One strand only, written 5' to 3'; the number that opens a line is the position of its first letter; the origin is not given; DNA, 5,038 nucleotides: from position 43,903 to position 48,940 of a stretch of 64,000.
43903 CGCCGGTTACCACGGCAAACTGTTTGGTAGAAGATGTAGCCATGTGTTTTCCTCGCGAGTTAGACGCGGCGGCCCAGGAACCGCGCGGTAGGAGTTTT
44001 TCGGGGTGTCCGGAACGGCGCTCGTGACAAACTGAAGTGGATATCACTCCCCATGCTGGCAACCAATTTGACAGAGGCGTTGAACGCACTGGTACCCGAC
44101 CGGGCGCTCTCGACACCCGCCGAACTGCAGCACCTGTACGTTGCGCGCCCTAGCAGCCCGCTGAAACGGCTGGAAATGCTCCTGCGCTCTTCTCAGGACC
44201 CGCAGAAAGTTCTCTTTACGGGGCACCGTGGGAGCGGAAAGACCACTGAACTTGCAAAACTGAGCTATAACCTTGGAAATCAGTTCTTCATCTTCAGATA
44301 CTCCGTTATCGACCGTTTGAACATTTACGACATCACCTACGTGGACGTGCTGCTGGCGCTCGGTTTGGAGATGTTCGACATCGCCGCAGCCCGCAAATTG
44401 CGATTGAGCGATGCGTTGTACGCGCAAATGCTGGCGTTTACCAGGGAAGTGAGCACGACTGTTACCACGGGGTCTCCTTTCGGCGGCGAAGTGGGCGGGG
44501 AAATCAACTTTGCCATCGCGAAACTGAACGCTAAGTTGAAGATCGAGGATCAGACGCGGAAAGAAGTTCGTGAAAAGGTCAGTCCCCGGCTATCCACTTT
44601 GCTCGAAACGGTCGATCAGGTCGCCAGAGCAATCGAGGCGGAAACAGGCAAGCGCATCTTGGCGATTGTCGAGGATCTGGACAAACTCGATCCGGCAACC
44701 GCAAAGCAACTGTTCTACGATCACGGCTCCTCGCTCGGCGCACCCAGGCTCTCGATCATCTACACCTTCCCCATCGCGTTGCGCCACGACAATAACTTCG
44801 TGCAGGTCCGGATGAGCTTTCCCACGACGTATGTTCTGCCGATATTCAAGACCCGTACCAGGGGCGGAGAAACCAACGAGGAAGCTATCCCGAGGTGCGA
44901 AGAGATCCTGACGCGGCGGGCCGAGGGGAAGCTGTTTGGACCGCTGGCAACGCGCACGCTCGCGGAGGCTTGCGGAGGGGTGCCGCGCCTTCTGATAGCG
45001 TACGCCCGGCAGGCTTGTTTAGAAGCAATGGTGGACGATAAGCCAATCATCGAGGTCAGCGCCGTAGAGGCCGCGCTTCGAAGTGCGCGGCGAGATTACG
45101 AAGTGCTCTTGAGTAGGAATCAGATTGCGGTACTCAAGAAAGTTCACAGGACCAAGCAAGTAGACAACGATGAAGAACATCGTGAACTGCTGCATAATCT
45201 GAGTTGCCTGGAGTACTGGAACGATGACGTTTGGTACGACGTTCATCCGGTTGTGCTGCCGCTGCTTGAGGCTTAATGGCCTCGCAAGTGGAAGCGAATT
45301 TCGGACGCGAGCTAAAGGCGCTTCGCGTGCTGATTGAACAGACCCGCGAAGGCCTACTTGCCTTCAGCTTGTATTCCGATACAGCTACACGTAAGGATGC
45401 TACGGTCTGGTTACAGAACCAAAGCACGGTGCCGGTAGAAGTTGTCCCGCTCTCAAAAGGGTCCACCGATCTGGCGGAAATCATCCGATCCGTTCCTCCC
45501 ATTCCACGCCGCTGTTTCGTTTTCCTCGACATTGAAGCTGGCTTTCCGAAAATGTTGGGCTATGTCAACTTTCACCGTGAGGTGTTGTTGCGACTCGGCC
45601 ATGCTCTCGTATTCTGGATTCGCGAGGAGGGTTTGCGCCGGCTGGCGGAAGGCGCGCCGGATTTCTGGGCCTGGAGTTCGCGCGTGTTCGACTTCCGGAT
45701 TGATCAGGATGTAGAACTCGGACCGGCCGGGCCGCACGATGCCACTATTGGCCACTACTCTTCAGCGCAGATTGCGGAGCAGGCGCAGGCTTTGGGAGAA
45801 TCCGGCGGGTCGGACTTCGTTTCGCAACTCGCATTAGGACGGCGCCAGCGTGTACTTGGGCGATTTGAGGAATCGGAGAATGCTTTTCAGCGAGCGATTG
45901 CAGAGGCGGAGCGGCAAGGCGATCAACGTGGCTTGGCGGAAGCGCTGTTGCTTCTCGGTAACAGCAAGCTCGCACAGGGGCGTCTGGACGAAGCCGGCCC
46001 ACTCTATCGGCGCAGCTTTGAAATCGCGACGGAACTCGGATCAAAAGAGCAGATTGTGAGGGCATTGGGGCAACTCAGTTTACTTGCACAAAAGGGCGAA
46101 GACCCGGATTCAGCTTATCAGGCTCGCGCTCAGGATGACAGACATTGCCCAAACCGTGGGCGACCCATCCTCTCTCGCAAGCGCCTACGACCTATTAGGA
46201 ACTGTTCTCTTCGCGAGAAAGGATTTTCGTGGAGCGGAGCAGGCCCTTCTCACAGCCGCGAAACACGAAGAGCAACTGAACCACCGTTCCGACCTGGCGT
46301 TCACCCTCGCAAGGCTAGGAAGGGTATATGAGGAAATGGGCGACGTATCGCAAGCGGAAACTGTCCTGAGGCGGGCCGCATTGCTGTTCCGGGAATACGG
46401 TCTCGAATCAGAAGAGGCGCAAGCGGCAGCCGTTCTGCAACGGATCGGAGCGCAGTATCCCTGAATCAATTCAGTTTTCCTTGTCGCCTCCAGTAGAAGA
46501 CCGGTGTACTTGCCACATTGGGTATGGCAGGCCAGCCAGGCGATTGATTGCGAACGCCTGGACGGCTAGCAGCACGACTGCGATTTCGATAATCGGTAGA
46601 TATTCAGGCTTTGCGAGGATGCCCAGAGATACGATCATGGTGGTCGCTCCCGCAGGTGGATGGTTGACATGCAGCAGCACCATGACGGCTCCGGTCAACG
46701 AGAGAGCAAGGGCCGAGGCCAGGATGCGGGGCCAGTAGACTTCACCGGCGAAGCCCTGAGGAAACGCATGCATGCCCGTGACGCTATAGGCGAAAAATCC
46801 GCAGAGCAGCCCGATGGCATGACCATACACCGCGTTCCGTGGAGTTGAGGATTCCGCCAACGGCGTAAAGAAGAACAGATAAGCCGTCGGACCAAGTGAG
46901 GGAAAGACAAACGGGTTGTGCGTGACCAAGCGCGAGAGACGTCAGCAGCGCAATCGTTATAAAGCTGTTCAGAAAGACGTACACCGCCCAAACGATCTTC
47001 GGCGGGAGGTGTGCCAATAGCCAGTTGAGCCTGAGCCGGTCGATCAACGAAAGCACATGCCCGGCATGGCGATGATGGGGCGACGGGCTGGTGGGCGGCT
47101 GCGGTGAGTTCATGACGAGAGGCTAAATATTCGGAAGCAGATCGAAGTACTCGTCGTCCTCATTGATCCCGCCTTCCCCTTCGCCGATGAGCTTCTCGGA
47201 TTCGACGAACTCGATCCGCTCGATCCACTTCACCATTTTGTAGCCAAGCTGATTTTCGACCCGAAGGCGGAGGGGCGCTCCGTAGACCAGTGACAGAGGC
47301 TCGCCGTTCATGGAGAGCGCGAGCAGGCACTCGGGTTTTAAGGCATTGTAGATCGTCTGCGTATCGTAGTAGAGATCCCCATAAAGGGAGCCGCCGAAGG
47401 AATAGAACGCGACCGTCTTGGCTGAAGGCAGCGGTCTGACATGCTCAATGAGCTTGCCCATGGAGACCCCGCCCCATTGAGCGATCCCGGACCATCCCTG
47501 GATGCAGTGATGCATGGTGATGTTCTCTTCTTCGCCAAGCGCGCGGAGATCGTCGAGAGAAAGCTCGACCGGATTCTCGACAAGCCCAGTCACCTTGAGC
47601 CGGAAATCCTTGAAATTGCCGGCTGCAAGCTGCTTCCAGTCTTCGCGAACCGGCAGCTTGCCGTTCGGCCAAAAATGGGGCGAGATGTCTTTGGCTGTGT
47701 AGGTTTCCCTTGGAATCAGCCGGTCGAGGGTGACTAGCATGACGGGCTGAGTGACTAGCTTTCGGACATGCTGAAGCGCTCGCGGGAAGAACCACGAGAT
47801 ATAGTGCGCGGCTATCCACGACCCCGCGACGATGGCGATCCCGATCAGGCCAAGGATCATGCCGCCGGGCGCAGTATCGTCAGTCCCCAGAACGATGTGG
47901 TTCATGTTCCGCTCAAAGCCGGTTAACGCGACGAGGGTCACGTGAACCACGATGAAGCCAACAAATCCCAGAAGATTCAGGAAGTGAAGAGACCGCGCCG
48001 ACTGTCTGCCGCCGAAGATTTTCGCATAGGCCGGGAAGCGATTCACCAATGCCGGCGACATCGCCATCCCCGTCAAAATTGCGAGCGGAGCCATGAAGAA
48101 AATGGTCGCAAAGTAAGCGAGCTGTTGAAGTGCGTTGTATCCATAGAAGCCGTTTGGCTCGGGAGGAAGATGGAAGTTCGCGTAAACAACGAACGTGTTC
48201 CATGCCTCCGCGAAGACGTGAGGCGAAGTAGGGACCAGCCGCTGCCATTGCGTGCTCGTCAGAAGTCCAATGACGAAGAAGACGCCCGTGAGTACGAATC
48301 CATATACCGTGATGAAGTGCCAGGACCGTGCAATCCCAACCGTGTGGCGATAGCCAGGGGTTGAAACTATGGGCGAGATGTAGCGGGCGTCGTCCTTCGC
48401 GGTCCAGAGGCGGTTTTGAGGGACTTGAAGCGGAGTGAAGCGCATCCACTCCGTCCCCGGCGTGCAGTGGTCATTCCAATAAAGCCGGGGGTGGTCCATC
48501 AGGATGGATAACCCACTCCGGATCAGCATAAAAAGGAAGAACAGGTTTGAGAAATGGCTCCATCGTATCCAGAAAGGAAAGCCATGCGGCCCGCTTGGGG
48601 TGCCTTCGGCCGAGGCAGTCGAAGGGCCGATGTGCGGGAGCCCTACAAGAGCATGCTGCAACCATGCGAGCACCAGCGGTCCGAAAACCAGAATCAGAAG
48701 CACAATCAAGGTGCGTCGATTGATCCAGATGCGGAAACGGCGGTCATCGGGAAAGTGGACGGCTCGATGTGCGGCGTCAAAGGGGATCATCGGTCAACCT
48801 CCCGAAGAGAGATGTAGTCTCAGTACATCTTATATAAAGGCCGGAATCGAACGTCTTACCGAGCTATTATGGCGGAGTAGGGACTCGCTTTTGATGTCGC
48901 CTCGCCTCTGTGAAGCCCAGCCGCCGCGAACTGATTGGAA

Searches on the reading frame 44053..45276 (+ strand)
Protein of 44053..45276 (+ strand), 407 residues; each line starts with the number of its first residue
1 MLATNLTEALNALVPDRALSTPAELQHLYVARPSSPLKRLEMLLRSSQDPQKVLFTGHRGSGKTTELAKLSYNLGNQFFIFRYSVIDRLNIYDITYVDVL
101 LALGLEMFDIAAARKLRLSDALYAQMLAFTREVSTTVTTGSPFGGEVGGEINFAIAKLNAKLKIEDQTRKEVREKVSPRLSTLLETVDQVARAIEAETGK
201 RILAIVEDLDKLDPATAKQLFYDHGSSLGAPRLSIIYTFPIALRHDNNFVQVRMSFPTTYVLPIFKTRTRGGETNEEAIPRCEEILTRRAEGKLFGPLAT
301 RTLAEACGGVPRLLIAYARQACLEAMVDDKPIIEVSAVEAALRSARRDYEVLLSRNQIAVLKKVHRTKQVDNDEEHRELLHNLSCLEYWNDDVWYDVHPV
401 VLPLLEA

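Call 9: search_protein_families(library=pfam, proteins=[window:44053-45276:+], max_evalue=0.001)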
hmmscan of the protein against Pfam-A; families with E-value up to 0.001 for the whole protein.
window:44053-45276:+ (407 aa): 1 family
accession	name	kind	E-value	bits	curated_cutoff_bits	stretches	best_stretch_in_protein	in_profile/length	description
PF13191.12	AAA_16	-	2.5e-05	25.3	32.6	1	37-220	9-152/167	AAA ATPase domain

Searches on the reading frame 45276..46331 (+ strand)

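Call 9: search_protein_families(library=pfam, proteins=[window:45276-46331:+], max_evalue=0.001)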
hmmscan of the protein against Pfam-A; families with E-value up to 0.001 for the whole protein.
window:45276-46331:+ (351 aa): 7 families
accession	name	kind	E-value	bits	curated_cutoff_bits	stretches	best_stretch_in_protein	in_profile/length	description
PF13424.12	TPR_12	-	1.3e-15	57.8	30.1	2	192-251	14-75/77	Tetratricopeptide repeat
PF07719.23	TPR_2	-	1.4e-06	28.4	27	0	221-251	1-31/34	Tetratricopeptide repeat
PF17874.7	TPR_MalT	-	2.7e-06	27.3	45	1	184-258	43-117/336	MalT-like TPR region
PF13432.12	TPR_16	-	4.1e-05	24.4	32.7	1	185-246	1-56/65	Tetratricopeptide repeat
PF00515.34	TPR_1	-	6.8e-05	23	27.8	0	221-250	1-30/34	Tetratricopeptide repeat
PF13181.12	TPR_8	-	0.00035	21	25.7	0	221-251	1-31/34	Tetratricopeptide repeat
PF13176.12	TPR_7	-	0.00063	20.1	27.9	0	223-257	1-35/36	Tetratricopeptide repeat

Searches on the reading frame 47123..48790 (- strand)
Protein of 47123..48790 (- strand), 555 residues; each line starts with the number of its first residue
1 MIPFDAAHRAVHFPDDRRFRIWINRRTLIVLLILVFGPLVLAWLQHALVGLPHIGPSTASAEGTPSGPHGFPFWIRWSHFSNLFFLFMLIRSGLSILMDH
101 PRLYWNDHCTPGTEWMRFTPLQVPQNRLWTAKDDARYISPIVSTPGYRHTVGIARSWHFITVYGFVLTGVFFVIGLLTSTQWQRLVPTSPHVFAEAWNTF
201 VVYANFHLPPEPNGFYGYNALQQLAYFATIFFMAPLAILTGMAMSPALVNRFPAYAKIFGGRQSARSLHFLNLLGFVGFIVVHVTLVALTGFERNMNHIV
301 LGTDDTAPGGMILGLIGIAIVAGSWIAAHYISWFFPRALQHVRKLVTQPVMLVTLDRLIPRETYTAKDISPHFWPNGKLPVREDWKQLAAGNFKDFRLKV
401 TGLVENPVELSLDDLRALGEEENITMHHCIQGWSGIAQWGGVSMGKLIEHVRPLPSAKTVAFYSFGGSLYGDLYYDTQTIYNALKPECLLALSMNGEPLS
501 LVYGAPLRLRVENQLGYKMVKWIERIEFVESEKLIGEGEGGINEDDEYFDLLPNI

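Call 8: search_protein_families(library=pfam, proteins=[window:47123-48790:-], max_evalue=0.001)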
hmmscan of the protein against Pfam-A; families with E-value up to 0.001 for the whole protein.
window:47123-48790:- (555 aa): 2 families
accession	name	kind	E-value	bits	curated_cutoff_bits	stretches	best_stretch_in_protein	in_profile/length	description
PF00174.25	Oxidored_molyb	-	2.3e-31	109.1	24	1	393-532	9-164/169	Oxidoreductase molybdopterin binding domain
PF01292.26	Ni_hydr_CYTB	-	3.5e-09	37.1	30.1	1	71-293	2-168/179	Prokaryotic cytochrome b561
